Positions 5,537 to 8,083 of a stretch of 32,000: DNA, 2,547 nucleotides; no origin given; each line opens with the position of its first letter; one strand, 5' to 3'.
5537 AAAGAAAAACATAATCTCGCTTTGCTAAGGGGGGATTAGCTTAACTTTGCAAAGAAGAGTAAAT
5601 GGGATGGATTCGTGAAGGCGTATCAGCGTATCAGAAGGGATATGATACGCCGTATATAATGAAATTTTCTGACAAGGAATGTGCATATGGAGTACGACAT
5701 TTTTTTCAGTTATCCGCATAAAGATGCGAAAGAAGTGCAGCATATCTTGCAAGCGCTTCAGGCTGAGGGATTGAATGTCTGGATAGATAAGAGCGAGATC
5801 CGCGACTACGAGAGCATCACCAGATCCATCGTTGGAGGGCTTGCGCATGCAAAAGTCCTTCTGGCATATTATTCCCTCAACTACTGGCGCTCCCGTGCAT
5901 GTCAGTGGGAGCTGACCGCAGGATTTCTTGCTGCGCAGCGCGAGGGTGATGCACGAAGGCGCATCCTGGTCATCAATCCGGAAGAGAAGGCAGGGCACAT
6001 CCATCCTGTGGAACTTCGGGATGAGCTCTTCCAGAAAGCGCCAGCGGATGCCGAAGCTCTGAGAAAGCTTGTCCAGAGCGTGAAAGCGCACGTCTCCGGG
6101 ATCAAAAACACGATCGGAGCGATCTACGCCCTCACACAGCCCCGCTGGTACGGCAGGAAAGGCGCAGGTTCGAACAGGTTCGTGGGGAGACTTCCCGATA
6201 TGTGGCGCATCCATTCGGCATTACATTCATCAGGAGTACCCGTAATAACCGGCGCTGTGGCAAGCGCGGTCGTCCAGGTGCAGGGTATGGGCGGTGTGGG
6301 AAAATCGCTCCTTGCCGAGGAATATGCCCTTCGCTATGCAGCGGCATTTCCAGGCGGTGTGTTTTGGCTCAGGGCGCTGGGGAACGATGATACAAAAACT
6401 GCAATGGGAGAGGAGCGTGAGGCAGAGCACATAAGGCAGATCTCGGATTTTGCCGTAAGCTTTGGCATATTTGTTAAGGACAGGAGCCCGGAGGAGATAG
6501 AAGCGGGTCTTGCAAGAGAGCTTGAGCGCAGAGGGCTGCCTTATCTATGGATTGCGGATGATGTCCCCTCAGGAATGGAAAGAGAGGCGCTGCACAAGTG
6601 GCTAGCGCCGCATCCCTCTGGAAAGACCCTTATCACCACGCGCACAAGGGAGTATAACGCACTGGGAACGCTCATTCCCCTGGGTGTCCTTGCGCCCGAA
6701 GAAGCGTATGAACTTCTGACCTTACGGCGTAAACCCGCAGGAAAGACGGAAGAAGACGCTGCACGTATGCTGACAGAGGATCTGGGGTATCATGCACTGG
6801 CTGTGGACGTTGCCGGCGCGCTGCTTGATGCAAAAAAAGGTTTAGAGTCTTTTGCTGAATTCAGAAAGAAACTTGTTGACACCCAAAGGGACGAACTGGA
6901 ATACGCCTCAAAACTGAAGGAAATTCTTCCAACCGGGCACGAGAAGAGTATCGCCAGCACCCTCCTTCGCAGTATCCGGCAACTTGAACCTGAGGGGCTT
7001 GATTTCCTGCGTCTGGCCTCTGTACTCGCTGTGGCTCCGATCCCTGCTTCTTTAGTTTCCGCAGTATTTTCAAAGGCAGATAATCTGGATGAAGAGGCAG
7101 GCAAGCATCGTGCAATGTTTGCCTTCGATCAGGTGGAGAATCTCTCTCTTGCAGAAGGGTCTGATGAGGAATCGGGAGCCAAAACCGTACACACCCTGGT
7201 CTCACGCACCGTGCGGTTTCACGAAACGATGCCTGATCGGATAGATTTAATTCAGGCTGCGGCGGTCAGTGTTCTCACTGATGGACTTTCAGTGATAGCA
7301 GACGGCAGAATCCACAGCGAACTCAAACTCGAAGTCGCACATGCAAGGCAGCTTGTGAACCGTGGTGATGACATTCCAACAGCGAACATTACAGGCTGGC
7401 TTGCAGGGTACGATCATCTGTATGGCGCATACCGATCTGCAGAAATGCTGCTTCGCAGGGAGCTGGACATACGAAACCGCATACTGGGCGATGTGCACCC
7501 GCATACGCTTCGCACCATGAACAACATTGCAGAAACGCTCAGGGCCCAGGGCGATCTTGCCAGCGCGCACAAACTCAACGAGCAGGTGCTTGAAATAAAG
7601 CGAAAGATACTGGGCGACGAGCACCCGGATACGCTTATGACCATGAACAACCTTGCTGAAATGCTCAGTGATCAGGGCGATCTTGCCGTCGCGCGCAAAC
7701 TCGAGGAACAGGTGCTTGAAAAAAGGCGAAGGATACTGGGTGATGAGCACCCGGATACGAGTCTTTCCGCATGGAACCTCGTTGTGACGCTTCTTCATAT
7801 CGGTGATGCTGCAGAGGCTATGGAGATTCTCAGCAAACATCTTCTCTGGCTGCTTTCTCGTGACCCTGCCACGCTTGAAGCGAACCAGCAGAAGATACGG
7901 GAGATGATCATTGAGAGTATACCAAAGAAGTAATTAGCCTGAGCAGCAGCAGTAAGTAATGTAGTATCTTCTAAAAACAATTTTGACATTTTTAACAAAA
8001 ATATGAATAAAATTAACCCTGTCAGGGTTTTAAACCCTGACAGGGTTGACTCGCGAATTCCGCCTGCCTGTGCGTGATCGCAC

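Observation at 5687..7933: Stand-alone TIR / NB-ARC / TPR STAND NTPase: bacterial protein with plant-TNL domain order, candidate NAD-targeting immune sensor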

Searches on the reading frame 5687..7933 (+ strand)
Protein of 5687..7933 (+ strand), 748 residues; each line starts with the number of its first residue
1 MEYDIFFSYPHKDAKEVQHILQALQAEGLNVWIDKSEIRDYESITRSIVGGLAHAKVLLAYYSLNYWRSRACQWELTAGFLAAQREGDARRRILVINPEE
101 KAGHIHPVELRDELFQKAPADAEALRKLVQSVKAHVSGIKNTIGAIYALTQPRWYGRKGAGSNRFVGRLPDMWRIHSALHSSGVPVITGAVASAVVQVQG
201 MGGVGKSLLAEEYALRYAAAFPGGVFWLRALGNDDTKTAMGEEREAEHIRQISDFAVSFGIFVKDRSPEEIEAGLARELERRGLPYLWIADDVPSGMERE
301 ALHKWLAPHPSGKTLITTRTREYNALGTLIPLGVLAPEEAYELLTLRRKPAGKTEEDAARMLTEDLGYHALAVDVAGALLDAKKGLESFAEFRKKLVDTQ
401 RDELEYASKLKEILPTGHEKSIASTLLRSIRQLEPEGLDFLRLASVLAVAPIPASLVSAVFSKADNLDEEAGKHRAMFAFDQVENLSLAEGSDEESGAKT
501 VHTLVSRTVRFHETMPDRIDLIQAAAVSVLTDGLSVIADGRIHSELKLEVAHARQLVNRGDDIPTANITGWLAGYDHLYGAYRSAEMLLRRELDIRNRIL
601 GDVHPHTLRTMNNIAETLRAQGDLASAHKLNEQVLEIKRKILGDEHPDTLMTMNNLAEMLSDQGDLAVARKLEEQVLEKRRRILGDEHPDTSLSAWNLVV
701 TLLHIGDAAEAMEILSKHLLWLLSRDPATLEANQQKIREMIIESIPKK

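Call 6: search_protein_families(library=pfam, proteins=[window:5687-7933:+], max_evalue=0.01)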
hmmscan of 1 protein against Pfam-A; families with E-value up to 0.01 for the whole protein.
window:5687-7933:+ (748 aa): 11 families
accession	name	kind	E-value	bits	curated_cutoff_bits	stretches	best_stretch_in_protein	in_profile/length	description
PF13374.12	TPR_10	-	2.6e-33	113.5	27.5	2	649-690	1-42/42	Tetratricopeptide repeat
PF13424.12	TPR_12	-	1.5e-31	108.9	30.1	3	566-640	3-77/77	Tetratricopeptide repeat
PF13676.11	TIR_2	-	6.9e-18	65.7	28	1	5-127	1-120/122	TIR domain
PF00931.28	NB-ARC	-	3.4e-09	36.8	23.5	1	194-413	19-238/248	NB-ARC domain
PF24885.1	TPR_NPHP3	-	1.7e-07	31.3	100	1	583-683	116-216/239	Nephrocystin-3 TPR domain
PF17874.7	TPR_MalT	-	1.1e-05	25.3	45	1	561-717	34-186/336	MalT-like TPR region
PF08937.16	ThsB_TIR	-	0.0004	21.2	21.2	1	6-100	1-97/100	Thoeris protein ThsB, TIR-like domain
PF01582.25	TIR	-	0.0014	18.9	21.3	1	3-81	2-82/179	TIR domain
PF14559.12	TPR_19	-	0.0015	19.3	25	0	662-720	3-53/68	Tetratricopeptide repeat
PF07721.20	TPR_4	-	0.004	18.1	27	0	654-669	5-20/26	Tetratricopeptide repeat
PF13432.12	TPR_16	-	0.0041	18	32.7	0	660-717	7-56/65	Tetratricopeptide repeat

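Call 7: search_protein_families(library=padloc, proteins=[window:5687-7933:+], max_evalue=0.001)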
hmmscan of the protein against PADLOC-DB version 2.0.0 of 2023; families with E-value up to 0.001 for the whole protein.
window:5687-7933:+ (748 aa): 4 families
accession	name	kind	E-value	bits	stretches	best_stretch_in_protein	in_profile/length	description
PDLC05062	PDC-S66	-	1.1e-09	36.1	1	2-78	148-225/282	-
PDLC02012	SAVED5--SAVED_TIR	-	2.6e-07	28.1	1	4-128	15-136/404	-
PDLC00419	ThsB1|ThsB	-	0.00015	19.6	1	5-110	30-134/165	TIR-like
PDLC00426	ThsB1|ThsB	-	0.00023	18.6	1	2-51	237-284/352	TIR-like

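Call 8: search_protein_families(library=ncbifam, proteins=[window:5687-7933:+], max_evalue=0.01)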
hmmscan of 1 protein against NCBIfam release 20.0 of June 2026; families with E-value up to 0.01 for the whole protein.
window:5687-7933:+ (748 aa): 2 families
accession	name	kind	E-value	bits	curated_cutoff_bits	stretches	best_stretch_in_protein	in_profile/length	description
NF040586.1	FxSxx_TPR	equivalog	3.8e-60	204.3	300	2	163-510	6-328/830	FxSxx-COOH system tetratricopeptide repeat protein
NF042941.1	Retron_TIR_antiphage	equivalog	3.3e-08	32.7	600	1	2-123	339-460/464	TIR domain-containing anti-phage reverse transcriptase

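Call 12: find_homologous_proteins(query=window:5687-7933:+)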
Query window:5687-7933:+ (748 aa): 955 proteins with E <= 0.001 among 8000 candidates; the best 120 are listed.
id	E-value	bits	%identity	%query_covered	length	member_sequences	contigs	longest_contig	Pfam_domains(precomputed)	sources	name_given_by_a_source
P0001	0.0e+0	1981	59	96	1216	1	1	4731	PF13414.13,PF21325.4,PF00931.29,PF13374.13,PF07721.21,PF24575.2,PF00515.35,PF04212.25,PF13424.13,PF16266.12,PF17448.8,PF07719.24,PF13174.13,PF20308.5,PF13431.13,PF23914.2,PF07720.19,PF13176.13,PF24885.2,PF18768.8,PF13428.13,PF13676.12,PF14559.13,PF17874.8,PF13432.13,PF13181.13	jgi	jgi:tetratricopeptide (TPR) repeat protein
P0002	0.0e+0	1659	100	100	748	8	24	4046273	PF17874.8,PF13424.13,PF24885.2,PF13676.12,PF13374.13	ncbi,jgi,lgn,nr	ncbi:MAG: toll/interleukin-1 receptor domain-containing protein [Candidatus Brocadia sp.]|jgi:NB-ARC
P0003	0.0e+0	1516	66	95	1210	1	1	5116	PF13431.13,PF13176.13,PF24885.2,PF27120.1,PF13428.13,PF13676.12,PF13374.13,PF07721.21,PF14559.13,PF17874.8,PF00515.35,PF13424.13,PF13432.13,PF13181.13,PF07719.24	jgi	-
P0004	0.0e+0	1499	64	95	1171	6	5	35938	PF13431.13,PF14357.12,PF13176.13,PF24885.2,PF13676.12,PF00931.29,PF13374.13,PF07721.21,PF14559.13,PF01582.26,PF15036.12,PF17874.8,PF00515.35,PF13424.13,PF13432.13,PF13181.13,PF07719.24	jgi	jgi:tetratricopeptide (TPR) repeat protein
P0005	0.0e+0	1477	80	100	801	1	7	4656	PF13431.13,PF13176.13,PF24885.2,PF13676.12,PF00931.29,PF13374.13,PF07721.21,PF14559.13,PF17874.8,PF00515.35,PF13424.13,PF13181.13,PF07719.24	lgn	-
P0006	0.0e+0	1379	61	99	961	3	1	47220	PF13431.13,PF13176.13,PF24885.2,PF13676.12,PF13374.13,PF07721.21,PF01582.26,PF17874.8,PF00515.35,PF13424.13,PF13432.13,PF13181.13,PF07719.24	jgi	jgi:tetratricopeptide (TPR) repeat protein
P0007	0.0e+0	1378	58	95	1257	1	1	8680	PF13431.13,PF07720.19,PF13176.13,PF24885.2,PF13676.12,PF13374.13,PF07721.21,PF14559.13,PF17874.8,PF00515.35,PF13424.13,PF13432.13,PF13181.13,PF07719.24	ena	-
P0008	0.0e+0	1342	49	96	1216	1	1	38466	PF13431.13,PF02993.20,PF13176.13,PF24885.2,PF13676.12,PF09543.16,PF13374.13,PF07721.21,PF14559.13,PF17874.8,PF00515.35,PF13424.13,PF13432.13,PF13181.13,PF07719.24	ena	-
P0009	0.0e+0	1340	63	96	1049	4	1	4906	PF13431.13,PF13414.13,PF10952.16,PF13176.13,PF24885.2,PF13428.13,PF13676.12,PF09543.16,PF04552.20,PF00931.29,PF13374.13,PF07721.21,PF14559.13,PF08218.18,PF01582.26,PF17874.8,PF00515.35,PF13424.13,PF13432.13,PF13181.13,PF07719.24,PF13174.13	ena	-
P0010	0.0e+0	1339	80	100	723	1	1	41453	PF13424.13,PF13676.12,PF00931.29,PF13374.13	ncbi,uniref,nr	ncbi:MAG: hypothetical protein AYP45_06545 [Candidatus Brocadia carolinensis]|uniref:TIR domain-cont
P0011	0.0e+0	1335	61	95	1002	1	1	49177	PF13431.13,PF13176.13,PF24885.2,PF23175.2,PF13676.12,PF13374.13,PF07721.21,PF14559.13,PF01582.26,PF17874.8,PF00515.35,PF13424.13,PF13432.13,PF13181.13,PF07719.24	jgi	jgi:tetratricopeptide (TPR) repeat protein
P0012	0.0e+0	1330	68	95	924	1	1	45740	PF13431.13,PF07720.19,PF02993.20,PF13176.13,PF24885.2,PF01028.26,PF13676.12,PF09543.16,PF00931.29,PF13374.13,PF07721.21,PF14559.13,PF01582.26,PF17874.8,PF00515.35,PF13424.13,PF13432.13,PF13181.13,PF07719.24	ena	-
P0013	0.0e+0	1287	64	95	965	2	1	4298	PF13176.13,PF24885.2,PF23175.2,PF13676.12,PF00931.29,PF13374.13,PF07721.21,PF14559.13,PF01582.26,PF17874.8,PF00515.35,PF13424.13,PF13432.13,PF13181.13,PF07719.24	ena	-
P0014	0.0e+0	1277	63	96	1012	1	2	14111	PF14559.13,PF01582.26,PF15036.12,PF17874.8,PF13424.13,PF13176.13,PF24885.2,PF13676.12,PF13181.13,PF07719.24,PF13374.13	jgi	jgi:tetratricopeptide (TPR) repeat protein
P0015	0.0e+0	1274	63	96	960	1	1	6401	PF13431.13,PF13176.13,PF24885.2,PF13676.12,PF25064.2,PF00931.29,PF13374.13,PF07721.21,PF14559.13,PF17874.8,PF00515.35,PF13424.13,PF13432.13,PF13181.13,PF07719.24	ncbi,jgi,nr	ncbi:MAG: Tetratricopeptide (TPR) repeat [Candidatus Methanomarinus sp.]|nr:MAG: Tetratricopeptide (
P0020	0.0e+0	1226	63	97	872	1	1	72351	PF13431.13,PF13176.13,PF24885.2,PF23175.2,PF13676.12,PF13374.13,PF07721.21,PF14559.13,PF17874.8,PF13424.13,PF13181.13,PF07719.24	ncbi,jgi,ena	ncbi:MAG: tetratricopeptide repeat protein [Candidatus Methanoperedens sp.]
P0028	0.0e+0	1186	53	96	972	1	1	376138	PF13431.13,PF02993.20,PF24885.2,PF23175.2,PF13676.12,PF13374.13,PF07721.21,PF17874.8,PF25972.1,PF13424.13,PF13181.13,PF07719.24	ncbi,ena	-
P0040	0.0e+0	1131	50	94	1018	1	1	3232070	PF13431.13,PF13176.13,PF24885.2,PF23175.2,PF13676.12,PF13374.13,PF07721.21,PF14559.13,PF17874.8,PF00515.35,PF13424.13,PF13432.13,PF13181.13,PF07719.24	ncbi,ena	-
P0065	0.0e+0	1045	53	95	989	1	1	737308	PF13176.13,PF24885.2,PF23175.2,PF13676.12,PF13374.13,PF07721.21,PF17874.8,PF00515.35,PF13424.13,PF13432.13,PF13181.13,PF07719.24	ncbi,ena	-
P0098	4.6e-288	976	47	96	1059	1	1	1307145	PF07721.21,PF13431.13,PF07720.19,PF17874.8,PF13424.13,PF24885.2,PF13432.13,PF13676.12,PF07719.24,PF13374.13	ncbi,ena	-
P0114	1.1e-279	948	48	95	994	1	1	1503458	PF07721.21,PF13431.13,PF17874.8,PF13424.13,PF13176.13,PF24885.2,PF13676.12,PF13181.13,PF07719.24,PF13374.13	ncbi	ncbi:MAG: tetratricopeptide repeat protein [Candidatus Competibacteraceae bacterium]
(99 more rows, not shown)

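Call 13: find_encoding_contigs(protein=window:5687-7933:+, flank=10000)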
Protein window:5687-7933:+ (748 aa): 23 contigs read that carry it; 6 places shown.
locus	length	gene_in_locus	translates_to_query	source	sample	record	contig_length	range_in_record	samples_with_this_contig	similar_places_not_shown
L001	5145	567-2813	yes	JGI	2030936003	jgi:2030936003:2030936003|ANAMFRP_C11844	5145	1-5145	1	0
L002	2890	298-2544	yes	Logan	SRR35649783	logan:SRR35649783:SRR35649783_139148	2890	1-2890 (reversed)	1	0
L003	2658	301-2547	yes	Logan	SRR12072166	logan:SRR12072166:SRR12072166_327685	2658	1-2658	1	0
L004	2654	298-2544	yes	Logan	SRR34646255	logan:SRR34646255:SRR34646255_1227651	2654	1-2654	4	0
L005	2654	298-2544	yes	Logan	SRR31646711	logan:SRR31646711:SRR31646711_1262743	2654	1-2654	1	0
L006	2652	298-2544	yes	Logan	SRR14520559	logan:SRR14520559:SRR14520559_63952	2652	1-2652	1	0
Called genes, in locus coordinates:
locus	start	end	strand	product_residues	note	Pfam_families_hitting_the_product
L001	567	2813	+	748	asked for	PF13676:TIR_2, PF17874:TPR_MalT (weak), PF24885:TPR_NPHP3 (weak), PF13424:TPR_12, PF13374:TPR_10, PF13424:TPR_12, PF13374:TPR_10, PF13424:TPR_12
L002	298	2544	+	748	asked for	PF13676:TIR_2, PF17874:TPR_MalT (weak), PF24885:TPR_NPHP3 (weak), PF13424:TPR_12, PF13374:TPR_10, PF13424:TPR_12, PF13374:TPR_10, PF13424:TPR_12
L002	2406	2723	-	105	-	-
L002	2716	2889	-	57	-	?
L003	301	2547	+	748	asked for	PF13676:TIR_2, PF17874:TPR_MalT (weak), PF24885:TPR_NPHP3 (weak), PF13424:TPR_12, PF13374:TPR_10, PF13424:TPR_12, PF13374:TPR_10, PF13424:TPR_12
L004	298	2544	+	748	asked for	PF13676:TIR_2, PF17874:TPR_MalT (weak), PF24885:TPR_NPHP3 (weak), PF13424:TPR_12, PF13374:TPR_10, PF13424:TPR_12, PF13374:TPR_10, PF13424:TPR_12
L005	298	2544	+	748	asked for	PF13676:TIR_2, PF17874:TPR_MalT (weak), PF24885:TPR_NPHP3 (weak), PF13424:TPR_12, PF13374:TPR_10, PF13424:TPR_12, PF13374:TPR_10, PF13424:TPR_12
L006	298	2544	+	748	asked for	PF13676:TIR_2, PF17874:TPR_MalT (weak), PF24885:TPR_NPHP3 (weak), PF13424:TPR_12, PF13374:TPR_10, PF13424:TPR_12, PF13374:TPR_10, PF13424:TPR_12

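Call 24: find_encoding_contigs(protein=P0010, flank=10000, max_places=3)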
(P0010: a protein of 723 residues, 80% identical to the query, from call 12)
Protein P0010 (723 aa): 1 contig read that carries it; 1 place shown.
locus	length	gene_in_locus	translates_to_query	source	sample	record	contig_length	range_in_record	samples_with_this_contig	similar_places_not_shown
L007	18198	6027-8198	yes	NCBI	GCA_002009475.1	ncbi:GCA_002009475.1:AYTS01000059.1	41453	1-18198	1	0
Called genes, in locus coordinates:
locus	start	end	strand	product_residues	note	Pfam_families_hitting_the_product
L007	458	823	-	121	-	-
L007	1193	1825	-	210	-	PF00753:Lactamase_B, PF23023:Anti-Pycsar_Apyc1 (faint)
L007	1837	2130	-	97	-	-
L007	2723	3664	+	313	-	-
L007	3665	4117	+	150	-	-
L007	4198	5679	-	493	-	PF00171:Aldedh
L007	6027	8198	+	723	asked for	PF13676:TIR_2, PF00931:NB-ARC (weak), PF13424:TPR_12, PF13374:TPR_10, PF13424:TPR_12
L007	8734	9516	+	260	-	-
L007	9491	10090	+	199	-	PF02870:Methyltransf_1N, PF01035:DNA_binding_1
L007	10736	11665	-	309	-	PF00215:OMPdecase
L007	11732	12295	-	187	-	PF00117:GATase, PF07722:Peptidase_C26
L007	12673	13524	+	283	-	PF08529:NusA_N, PF13184:KH_NusA_1st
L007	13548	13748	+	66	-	-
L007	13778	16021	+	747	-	PF04760:IF2_N (weak), PF00009:GTP_EFTU, PF00025:Arf (weak), PF00071:Ras (weak), PF01926:MMR_HSR1, PF22042:EF-G_D2, PF11987:IF-2, PF03144:GTP_EFTU_D2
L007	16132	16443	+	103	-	PF04456:DUF503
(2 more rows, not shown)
